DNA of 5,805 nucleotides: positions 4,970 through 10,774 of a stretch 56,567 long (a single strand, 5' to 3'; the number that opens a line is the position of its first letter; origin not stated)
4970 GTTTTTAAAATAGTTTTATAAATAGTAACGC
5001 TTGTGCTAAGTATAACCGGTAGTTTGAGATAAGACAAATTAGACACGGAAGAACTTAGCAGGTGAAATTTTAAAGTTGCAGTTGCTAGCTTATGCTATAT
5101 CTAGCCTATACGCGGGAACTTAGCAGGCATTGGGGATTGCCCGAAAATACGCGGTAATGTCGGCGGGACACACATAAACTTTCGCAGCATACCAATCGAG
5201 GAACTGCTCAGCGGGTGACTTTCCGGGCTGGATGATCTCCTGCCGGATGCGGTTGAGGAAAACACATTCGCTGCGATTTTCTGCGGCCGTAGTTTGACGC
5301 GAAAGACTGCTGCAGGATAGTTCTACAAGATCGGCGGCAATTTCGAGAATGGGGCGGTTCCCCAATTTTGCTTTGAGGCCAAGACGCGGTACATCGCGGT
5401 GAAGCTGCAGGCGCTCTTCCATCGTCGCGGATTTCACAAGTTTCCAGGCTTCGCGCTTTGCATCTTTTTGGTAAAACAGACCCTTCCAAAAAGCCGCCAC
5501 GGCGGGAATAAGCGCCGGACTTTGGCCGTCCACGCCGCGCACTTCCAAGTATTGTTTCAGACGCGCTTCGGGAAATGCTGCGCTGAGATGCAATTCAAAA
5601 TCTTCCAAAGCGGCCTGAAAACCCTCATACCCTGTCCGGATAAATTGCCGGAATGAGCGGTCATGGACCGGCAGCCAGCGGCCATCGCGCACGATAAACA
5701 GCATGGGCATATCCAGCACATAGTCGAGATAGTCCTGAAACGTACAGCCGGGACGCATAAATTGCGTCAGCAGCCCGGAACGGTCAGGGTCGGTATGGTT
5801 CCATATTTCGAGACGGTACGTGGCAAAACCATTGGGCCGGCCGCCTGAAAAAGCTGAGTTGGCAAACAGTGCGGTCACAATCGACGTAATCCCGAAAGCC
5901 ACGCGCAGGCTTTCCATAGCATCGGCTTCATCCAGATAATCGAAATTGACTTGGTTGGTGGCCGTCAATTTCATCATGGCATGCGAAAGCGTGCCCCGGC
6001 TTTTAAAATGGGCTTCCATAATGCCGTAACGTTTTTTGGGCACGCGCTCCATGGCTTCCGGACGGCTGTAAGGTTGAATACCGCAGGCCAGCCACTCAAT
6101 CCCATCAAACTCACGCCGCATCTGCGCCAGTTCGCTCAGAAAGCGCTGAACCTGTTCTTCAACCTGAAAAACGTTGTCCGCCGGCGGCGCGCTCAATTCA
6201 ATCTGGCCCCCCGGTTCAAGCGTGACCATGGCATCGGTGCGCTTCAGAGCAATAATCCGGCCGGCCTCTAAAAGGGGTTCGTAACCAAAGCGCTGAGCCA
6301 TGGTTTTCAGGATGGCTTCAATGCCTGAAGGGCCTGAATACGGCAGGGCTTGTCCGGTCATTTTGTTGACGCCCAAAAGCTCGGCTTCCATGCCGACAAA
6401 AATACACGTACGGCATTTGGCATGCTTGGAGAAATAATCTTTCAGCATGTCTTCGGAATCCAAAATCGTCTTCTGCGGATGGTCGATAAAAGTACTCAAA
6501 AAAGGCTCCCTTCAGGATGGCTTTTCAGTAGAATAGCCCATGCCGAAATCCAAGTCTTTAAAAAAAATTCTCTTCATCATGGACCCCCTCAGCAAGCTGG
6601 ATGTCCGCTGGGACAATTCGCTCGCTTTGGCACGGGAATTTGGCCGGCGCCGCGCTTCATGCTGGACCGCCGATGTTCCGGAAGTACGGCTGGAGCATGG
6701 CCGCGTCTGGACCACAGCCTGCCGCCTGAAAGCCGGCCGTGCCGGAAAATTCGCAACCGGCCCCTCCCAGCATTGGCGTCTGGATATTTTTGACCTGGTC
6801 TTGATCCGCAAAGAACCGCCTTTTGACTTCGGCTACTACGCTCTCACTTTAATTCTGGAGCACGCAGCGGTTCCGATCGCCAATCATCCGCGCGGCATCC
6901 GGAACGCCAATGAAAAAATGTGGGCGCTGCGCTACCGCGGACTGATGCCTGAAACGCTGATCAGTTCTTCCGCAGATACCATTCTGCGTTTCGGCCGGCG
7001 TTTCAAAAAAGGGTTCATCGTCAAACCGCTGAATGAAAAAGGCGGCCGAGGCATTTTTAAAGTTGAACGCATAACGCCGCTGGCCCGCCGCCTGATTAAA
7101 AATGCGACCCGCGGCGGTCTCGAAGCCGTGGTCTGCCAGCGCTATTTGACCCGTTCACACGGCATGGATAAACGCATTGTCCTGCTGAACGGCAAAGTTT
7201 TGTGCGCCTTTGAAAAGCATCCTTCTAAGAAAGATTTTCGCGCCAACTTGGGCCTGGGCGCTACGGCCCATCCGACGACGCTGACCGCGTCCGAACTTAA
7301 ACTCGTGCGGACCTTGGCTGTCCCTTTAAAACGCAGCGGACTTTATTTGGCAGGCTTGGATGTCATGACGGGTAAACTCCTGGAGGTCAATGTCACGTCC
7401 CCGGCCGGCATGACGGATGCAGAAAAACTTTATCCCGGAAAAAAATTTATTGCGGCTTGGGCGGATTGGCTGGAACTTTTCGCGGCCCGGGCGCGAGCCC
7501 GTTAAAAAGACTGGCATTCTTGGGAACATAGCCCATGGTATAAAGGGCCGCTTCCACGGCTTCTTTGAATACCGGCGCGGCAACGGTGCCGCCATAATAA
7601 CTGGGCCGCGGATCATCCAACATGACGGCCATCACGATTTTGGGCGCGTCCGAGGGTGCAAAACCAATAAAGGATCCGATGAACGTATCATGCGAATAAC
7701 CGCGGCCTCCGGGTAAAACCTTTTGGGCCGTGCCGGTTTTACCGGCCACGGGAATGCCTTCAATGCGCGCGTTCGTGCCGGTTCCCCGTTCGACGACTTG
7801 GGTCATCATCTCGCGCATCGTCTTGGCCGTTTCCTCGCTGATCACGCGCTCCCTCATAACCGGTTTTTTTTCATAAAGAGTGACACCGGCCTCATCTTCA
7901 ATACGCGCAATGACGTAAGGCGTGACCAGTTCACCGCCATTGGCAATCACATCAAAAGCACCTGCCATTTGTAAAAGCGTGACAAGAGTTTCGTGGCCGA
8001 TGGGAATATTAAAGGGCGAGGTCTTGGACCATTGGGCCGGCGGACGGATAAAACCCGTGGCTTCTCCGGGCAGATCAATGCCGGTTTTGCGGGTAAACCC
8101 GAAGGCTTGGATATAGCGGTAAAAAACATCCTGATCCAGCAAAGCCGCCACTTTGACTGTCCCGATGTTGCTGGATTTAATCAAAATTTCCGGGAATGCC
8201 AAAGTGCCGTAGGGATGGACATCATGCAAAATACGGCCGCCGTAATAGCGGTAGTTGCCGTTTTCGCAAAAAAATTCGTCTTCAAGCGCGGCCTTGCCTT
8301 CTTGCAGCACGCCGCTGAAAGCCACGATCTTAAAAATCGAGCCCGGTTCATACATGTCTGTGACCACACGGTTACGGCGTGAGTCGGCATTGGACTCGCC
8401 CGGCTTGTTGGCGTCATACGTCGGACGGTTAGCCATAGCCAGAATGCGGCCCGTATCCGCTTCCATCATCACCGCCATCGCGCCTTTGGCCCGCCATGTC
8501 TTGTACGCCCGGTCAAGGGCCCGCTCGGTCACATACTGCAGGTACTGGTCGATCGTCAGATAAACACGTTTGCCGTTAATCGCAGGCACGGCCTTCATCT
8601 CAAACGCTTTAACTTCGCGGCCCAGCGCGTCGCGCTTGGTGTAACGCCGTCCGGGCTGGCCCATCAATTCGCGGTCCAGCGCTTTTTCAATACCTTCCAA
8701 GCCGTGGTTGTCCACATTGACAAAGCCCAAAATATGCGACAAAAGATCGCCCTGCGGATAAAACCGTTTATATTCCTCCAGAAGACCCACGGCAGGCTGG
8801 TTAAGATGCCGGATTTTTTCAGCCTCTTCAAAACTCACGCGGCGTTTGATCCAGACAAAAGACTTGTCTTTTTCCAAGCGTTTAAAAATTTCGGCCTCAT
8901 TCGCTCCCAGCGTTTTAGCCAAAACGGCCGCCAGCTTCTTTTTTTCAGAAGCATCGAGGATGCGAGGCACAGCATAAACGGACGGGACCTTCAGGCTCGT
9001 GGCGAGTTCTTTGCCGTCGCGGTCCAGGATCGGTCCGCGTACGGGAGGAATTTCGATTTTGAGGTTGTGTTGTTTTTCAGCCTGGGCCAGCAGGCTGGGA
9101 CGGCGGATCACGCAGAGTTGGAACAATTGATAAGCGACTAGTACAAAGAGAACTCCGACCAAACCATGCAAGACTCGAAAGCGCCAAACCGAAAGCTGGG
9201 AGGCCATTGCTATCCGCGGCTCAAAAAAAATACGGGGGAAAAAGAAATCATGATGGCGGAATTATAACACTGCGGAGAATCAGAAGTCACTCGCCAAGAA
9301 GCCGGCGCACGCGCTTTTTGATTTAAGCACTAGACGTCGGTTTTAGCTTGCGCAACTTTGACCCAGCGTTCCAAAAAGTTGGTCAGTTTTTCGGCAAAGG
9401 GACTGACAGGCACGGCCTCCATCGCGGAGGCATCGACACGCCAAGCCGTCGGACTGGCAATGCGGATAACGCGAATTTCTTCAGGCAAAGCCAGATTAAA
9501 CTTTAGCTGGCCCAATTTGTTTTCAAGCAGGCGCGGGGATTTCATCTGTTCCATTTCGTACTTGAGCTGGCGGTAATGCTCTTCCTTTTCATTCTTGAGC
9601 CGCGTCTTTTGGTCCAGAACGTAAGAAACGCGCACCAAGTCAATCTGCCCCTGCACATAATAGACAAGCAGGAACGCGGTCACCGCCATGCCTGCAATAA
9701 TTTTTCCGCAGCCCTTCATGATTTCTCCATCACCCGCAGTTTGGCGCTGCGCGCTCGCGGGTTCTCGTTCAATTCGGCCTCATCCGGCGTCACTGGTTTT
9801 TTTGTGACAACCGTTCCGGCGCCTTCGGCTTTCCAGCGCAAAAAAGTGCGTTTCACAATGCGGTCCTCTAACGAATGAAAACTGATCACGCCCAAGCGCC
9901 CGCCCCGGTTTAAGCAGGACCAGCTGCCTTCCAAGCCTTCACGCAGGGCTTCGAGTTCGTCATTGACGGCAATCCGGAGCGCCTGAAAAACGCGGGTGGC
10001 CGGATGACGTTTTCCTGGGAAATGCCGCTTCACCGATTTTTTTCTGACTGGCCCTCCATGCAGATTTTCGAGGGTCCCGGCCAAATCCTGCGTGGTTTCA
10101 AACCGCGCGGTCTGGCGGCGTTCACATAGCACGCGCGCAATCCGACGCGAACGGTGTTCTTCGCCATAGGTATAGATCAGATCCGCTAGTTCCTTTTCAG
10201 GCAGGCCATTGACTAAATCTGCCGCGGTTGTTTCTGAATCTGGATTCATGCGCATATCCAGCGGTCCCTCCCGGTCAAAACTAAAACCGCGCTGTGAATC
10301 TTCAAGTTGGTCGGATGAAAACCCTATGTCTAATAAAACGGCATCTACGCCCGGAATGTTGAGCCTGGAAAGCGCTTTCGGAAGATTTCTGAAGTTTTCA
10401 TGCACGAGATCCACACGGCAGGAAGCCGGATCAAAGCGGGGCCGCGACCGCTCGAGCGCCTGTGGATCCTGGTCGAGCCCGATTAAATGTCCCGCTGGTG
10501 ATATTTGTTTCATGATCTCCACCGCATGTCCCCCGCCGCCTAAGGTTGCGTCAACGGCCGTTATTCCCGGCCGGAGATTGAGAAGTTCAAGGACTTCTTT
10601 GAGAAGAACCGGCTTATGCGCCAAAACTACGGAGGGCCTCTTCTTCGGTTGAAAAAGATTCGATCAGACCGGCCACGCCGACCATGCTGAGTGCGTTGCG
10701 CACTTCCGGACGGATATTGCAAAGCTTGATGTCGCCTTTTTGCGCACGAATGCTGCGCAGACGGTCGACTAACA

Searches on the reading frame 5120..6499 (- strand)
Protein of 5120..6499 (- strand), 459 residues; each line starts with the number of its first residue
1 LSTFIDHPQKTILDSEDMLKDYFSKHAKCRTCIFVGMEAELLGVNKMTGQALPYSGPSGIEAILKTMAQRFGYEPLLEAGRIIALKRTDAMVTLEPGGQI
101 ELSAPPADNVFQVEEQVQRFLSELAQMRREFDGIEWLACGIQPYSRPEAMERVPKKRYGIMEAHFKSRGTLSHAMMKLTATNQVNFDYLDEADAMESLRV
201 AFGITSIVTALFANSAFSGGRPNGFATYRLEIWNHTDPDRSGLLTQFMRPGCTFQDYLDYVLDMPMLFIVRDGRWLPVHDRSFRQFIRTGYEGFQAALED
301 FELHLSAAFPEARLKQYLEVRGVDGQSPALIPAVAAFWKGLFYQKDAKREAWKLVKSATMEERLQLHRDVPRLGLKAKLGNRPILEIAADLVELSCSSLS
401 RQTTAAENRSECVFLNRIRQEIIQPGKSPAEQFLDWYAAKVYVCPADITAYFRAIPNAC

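Call 31: search_protein_families(library=pfam, proteins=[window:5120-6499:-], max_evalue=0.001)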
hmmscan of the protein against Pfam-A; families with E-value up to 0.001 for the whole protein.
window:5120-6499:- (459 aa): 1 family
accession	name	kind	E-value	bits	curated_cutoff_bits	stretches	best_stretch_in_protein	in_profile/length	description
PF04107.18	GCS2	-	8.1e-49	167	21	1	70-357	18-289/291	Glutamate-cysteine ligase family 2(GCS2)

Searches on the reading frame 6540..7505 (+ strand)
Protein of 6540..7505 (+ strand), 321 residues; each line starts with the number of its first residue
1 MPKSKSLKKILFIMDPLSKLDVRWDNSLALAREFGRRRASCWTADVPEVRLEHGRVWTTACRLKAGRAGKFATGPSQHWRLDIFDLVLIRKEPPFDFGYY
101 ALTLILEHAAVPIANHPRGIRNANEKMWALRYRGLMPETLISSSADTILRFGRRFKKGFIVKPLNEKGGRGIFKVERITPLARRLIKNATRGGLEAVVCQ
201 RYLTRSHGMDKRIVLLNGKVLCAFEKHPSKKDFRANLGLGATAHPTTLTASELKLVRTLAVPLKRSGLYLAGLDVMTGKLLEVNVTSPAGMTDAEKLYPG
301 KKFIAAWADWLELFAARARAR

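Call 31: search_protein_families(library=pfam, proteins=[window:6540-7505:+], max_evalue=0.001)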
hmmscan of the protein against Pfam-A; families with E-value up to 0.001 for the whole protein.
window:6540-7505:+ (321 aa): 3 families
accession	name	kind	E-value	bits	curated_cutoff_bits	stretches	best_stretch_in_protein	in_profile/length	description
PF02955.21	GSH-S_ATP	-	7.3e-43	146.5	23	1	125-297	1-173/175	Prokaryotic glutathione synthetase, ATP-grasp domain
PF02951.20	GSH-S_N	-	5.4e-22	78.5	21.3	1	9-121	2-119/119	Prokaryotic glutathione synthetase, N-terminal domain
PF08443.16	RimK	-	2.1e-11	44.2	21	1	144-294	26-172/188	RimK-like ATP-grasp domain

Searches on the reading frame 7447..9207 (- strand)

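Call 31: search_protein_families(library=pfam, proteins=[window:7447-9207:-], max_evalue=0.001)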
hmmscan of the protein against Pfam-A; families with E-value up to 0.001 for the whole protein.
window:7447-9207:- (586 aa): 3 families
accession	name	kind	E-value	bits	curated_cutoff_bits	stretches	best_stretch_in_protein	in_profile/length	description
PF00905.27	Transpeptidase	-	1.9e-81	274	22.1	1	244-551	2-298/299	Penicillin binding protein transpeptidase domain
PF03717.20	PBP_dimer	-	2.9e-21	77.1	24.4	1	53-200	2-177/180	Penicillin-binding Protein dimerisation domain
PF21922.1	PBP_dimer_2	-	1.8e-06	28.6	27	1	145-190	22-66/83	Penicillin binding protein A dimerisation domain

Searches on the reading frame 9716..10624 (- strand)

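Call 31: search_protein_families(library=pfam, proteins=[window:9716-10624:-], max_evalue=0.001)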
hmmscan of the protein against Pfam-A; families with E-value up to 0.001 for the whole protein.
window:9716-10624:- (302 aa): 3 families
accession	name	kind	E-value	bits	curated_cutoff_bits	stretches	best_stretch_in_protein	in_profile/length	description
PF01795.25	Methyltransf_5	-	2.2e-99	333.3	27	1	2-301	3-308/309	MraW methylase family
PF13649.12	Methyltransf_25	-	5.2e-05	24.3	27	1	24-84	2-61/97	Methyltransferase domain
PF08704.16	GCD14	-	0.00065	19.9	26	1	12-101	33-122/247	tRNA methyltransferase complex GCD14 subunit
